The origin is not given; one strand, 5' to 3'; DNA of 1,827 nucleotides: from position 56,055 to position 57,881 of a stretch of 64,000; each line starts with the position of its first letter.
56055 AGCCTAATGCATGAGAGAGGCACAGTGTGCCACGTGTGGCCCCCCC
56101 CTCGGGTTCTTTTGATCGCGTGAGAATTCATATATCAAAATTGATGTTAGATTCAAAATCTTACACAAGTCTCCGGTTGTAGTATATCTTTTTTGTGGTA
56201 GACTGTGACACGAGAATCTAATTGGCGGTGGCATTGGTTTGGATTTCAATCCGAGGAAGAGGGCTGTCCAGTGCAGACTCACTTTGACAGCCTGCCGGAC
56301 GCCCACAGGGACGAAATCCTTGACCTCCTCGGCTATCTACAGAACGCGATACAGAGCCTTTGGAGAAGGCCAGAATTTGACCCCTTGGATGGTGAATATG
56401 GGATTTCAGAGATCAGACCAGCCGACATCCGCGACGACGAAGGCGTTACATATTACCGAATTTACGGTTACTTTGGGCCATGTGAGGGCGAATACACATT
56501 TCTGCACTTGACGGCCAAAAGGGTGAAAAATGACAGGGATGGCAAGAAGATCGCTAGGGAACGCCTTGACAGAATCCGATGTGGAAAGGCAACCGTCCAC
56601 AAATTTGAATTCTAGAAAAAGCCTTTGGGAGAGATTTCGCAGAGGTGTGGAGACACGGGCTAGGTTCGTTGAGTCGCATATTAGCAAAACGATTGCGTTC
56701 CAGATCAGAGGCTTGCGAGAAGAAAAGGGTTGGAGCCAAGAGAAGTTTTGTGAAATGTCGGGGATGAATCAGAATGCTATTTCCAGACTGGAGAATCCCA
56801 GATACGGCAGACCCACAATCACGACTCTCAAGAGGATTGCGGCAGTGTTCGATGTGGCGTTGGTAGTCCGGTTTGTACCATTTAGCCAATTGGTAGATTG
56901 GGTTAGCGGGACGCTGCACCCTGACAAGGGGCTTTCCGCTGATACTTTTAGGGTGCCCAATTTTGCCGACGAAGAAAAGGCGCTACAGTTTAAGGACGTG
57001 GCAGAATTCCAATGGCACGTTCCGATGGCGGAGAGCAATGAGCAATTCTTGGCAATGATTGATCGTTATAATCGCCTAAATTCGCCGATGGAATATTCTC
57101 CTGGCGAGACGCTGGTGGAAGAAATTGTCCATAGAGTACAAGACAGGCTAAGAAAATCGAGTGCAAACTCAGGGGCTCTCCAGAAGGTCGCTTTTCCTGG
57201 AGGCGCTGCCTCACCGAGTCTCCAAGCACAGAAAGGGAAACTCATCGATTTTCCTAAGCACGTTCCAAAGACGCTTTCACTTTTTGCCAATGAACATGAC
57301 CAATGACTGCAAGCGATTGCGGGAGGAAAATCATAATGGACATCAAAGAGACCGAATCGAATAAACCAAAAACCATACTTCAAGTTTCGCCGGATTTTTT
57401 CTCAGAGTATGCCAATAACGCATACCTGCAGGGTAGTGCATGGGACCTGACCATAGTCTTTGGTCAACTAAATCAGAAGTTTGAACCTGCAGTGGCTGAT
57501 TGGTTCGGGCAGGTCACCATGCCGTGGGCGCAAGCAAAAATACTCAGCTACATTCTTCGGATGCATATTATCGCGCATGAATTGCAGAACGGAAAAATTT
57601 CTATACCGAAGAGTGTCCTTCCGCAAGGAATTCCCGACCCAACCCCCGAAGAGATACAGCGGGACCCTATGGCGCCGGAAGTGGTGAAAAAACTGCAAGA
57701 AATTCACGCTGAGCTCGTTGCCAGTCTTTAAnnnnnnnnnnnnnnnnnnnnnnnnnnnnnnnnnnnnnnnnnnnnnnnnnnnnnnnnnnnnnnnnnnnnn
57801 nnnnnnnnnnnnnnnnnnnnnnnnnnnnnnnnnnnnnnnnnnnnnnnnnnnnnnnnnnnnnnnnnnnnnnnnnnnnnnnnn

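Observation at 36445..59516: Two cassette-like units (low-GC cargo gene, ~200 bp, then a 174-bp structured element) facing each other 22.7 kb apart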

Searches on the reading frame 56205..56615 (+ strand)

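Call 22: search_protein_families(library=pfam, proteins=[window:56205-56615:+], max_evalue=0.01)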
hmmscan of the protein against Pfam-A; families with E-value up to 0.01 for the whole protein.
window:56205-56615:+ (136 aa): 1 family
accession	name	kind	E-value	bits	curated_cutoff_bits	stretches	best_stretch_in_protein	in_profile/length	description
PF05973.20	Gp49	-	0.0037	17.7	23.9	1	27-105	3-72/90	Phage derived protein Gp49-like (DUF891)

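Call 34: search_protein_families(library=padloc, proteins=[window:56205-56615:+], max_evalue=0.01)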
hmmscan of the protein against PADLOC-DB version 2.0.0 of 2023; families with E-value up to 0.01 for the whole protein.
window:56205-56615:+ (136 aa): 0 families

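Call 35: search_protein_families(library=ncbifam, proteins=[window:56205-56615:+], max_evalue=0.01)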
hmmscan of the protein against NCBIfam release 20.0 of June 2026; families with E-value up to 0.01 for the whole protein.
window:56205-56615:+ (136 aa): 0 families

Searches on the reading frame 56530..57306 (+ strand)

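Call 22: search_protein_families(library=pfam, proteins=[window:56530-57306:+], max_evalue=0.01)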
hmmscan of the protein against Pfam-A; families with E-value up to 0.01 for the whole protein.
window:56530-57306:+ (258 aa): 5 families
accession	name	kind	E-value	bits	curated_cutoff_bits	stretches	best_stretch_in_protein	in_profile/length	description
PF01381.28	HTH_3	-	1.1e-12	48.2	23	1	59-111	1-52/55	Helix-turn-helix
PF13560.12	HTH_31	-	8.3e-10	39.3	27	1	57-110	4-57/64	Helix-turn-helix domain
PF12844.13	HTH_19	-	2.3e-06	27.9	30.2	1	59-108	4-52/64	Helix-turn-helix domain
PF13443.12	HTH_26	-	6.1e-06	26.8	22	1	59-109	2-52/63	Cro/C1-type HTH DNA-binding domain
PF13744.12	HTH_37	-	0.002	18.3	27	1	55-107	19-71/80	Helix-turn-helix domain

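Call 34: search_protein_families(library=padloc, proteins=[window:56530-57306:+], max_evalue=0.01)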
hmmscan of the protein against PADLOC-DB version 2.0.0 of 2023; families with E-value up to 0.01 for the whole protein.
window:56530-57306:+ (258 aa): 6 families
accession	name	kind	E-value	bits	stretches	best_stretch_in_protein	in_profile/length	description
PDLC02926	HTH_VI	-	6e-08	30.8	1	58-111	5-57/92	-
PDLC04142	capH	-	6.2e-07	28.4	1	51-111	3-62/103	capH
PDLC03668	Control_protein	-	0.0015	17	1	48-115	2-68/79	control protein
PDLC03947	RmrA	-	0.0041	14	1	52-110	9-66/383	-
PDLC03954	RmrA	-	0.0044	14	1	55-110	11-65/380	-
PDLC03665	Control_protein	-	0.0075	14.5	0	55-109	9-63/77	control protein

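Call 35: search_protein_families(library=ncbifam, proteins=[window:56530-57306:+], max_evalue=0.01)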
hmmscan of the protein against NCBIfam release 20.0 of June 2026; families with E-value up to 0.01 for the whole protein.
window:56530-57306:+ (258 aa): 8 families
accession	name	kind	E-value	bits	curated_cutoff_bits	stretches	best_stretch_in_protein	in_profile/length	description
NF041951.1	phage_RstR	subfamily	6.3e-07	29.6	80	1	58-110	6-57/108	RstR family transcriptional repressor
NF007408.0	PRK09943.1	equivalog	2.8e-06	27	211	1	59-115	12-67/185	HTH-type transcriptional regulator PuuR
TIGR03070.1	couple_hipB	subfamily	2.4e-05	24.2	71.65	1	54-106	2-50/58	type II toxin-antitoxin system Y4mF family antitoxin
TIGR00270.2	TIGR00270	equivalog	2.9e-05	23.9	110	1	42-113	61-133/159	multiprotein bridging factor aMBF1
TIGR03830.1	CxxCG_CxxCG_HTH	subfamily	5.1e-05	23.1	61.8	1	52-90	63-101/127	type II TA system antitoxin MqsA family protein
NF007271.0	PRK09726.1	equivalog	0.0025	17.7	79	1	54-110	12-67/88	type II toxin-antitoxin system antitoxin HipB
NF046032.1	TransRegSlrRBacil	equivalog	0.0029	17.7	250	1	59-112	6-59/149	HTH-type transcriptional regulator SlrR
TIGR02612.1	mob_myst_A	hypoth_equivalog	0.0042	17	122.6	1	59-123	30-95/150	mobile mystery protein A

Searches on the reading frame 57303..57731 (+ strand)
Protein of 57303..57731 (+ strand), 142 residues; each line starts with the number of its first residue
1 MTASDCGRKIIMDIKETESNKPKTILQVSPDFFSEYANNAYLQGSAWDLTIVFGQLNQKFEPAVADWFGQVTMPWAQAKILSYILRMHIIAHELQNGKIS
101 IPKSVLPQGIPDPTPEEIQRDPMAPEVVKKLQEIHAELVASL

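Call 22: search_protein_families(library=pfam, proteins=[window:57303-57731:+], max_evalue=0.01)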
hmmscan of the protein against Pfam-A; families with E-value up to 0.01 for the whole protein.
window:57303-57731:+ (142 aa): 1 family
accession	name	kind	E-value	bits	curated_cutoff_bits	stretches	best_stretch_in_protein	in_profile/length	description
PF11950.13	DUF3467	-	3.7e-08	33.7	25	1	29-100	21-91/92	Protein of unknown function (DUF3467)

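Call 34: search_protein_families(library=padloc, proteins=[window:57303-57731:+], max_evalue=0.01)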
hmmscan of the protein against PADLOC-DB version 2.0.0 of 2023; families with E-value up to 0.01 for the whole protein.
window:57303-57731:+ (142 aa): 0 families

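Call 35: search_protein_families(library=ncbifam, proteins=[window:57303-57731:+], max_evalue=0.01)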
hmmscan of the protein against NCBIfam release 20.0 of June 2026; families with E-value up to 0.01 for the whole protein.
window:57303-57731:+ (142 aa): 0 families
